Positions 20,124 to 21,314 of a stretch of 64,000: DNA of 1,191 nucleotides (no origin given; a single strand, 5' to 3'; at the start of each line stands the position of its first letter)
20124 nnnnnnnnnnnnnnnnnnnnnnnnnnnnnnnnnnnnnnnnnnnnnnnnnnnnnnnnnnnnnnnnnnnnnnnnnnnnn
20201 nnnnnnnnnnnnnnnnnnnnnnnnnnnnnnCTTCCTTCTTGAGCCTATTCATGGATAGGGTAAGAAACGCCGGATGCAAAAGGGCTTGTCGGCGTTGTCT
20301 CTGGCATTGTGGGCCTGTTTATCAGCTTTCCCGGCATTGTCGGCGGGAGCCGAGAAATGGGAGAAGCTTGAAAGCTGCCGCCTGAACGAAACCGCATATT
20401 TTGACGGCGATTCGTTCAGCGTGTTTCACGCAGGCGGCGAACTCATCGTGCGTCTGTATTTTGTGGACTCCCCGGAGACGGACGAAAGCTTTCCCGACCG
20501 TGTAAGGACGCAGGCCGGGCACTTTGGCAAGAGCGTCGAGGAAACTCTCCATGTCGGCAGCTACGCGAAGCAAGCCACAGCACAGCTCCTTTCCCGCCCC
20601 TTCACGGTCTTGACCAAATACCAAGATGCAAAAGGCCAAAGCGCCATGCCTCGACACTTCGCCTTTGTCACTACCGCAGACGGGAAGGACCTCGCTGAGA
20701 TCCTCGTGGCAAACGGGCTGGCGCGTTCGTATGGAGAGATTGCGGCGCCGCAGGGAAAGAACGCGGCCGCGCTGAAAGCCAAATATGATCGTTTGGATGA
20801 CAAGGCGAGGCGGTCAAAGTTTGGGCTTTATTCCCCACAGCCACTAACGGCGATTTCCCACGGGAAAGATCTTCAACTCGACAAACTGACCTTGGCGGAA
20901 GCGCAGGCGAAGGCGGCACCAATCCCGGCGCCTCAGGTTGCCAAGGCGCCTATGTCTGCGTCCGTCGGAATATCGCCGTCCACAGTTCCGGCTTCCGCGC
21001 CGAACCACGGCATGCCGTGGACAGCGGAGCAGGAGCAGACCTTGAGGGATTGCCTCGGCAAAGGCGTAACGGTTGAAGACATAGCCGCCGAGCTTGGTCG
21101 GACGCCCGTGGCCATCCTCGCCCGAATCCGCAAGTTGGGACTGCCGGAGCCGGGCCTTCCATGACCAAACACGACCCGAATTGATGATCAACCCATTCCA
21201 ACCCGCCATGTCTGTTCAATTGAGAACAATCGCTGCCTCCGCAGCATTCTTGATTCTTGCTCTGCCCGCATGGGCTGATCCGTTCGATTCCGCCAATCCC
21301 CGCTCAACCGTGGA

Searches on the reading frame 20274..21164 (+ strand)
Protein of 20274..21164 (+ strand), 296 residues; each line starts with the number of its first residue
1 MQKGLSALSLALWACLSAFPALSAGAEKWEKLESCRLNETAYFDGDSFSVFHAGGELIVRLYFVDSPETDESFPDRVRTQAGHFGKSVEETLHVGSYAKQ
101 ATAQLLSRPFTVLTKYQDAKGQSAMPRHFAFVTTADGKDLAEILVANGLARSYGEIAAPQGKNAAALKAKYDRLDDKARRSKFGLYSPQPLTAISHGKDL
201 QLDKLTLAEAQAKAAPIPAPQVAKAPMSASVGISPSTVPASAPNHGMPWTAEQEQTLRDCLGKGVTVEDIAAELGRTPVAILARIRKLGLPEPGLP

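Call 38: search_protein_families(library=pfam, proteins=[window:20274-21164:+], max_evalue=0.01)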
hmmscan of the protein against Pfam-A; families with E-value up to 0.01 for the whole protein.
window:20274-21164:+ (296 aa): 2 families
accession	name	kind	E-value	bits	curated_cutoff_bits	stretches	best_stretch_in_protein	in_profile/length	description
PF00565.23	SNase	-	2.1e-06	28.6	21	1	59-187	2-106/107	Staphylococcal nuclease homologue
PF07750.17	GcrA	-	0.00047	21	26.9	1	247-292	1-47/155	GcrA cell cycle regulator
